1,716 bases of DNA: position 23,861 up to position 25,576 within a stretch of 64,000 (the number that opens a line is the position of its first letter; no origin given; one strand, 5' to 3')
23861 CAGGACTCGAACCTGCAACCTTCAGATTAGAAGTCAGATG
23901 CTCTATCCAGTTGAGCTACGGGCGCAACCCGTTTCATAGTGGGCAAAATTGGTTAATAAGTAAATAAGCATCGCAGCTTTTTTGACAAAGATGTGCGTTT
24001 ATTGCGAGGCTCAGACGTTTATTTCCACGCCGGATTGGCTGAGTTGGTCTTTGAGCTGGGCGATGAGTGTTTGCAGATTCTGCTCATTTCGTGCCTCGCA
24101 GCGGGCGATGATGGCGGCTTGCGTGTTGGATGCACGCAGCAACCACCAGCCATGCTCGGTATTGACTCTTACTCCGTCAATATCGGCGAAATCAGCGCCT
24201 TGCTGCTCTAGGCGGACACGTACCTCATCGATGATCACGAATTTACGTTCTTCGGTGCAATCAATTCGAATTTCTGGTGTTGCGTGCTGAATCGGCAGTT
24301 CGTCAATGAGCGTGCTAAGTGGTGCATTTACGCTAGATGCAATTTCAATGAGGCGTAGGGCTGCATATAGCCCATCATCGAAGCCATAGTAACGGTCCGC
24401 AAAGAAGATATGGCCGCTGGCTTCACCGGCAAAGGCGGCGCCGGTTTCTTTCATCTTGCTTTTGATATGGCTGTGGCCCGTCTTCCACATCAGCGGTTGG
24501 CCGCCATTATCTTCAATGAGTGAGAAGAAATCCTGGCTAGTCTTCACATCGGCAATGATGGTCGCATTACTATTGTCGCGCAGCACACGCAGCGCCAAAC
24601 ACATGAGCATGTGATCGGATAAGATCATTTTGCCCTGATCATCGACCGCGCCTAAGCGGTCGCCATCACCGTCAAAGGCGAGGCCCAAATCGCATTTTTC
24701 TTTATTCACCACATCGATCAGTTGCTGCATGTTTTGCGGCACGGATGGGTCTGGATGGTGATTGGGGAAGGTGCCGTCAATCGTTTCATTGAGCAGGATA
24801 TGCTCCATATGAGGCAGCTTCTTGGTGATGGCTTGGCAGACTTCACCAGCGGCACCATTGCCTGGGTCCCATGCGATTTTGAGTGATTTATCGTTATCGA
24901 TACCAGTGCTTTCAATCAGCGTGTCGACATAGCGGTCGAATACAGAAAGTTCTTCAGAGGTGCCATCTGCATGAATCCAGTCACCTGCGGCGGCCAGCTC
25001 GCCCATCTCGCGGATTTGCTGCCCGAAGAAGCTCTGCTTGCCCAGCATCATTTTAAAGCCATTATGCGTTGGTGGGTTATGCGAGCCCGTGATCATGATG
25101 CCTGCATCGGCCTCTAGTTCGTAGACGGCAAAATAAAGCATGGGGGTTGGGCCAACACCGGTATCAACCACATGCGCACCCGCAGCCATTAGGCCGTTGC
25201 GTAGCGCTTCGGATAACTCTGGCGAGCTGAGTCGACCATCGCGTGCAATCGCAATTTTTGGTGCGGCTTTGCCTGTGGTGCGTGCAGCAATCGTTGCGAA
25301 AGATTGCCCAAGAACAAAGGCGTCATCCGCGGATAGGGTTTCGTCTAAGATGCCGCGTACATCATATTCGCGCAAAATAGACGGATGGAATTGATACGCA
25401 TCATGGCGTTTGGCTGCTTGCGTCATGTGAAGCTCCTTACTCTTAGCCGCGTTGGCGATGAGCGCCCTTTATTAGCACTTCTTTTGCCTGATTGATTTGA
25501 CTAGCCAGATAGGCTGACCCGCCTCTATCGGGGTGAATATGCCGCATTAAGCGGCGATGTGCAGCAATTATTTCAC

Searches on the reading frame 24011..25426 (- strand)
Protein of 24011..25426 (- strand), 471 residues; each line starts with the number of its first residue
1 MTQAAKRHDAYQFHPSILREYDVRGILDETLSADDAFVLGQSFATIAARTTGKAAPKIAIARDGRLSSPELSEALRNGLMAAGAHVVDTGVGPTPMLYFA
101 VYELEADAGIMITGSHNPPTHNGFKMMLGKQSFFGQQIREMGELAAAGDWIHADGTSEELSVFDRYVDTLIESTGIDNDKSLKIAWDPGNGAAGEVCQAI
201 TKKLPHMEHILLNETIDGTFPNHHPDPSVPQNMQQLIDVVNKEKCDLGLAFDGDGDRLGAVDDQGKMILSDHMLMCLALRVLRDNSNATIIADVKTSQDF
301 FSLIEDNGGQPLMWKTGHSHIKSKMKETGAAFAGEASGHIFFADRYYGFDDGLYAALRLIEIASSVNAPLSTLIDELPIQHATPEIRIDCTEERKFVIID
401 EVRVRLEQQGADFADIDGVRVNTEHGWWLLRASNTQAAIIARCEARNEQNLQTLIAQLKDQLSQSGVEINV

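Call 82: list_cluster_members(proteins=[window:24011-25426:-, window:25774-27003:-])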
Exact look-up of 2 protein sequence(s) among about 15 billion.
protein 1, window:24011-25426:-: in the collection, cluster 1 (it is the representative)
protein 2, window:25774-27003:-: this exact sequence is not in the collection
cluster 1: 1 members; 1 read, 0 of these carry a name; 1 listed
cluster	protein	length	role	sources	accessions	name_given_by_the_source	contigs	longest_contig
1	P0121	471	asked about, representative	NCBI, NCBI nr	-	-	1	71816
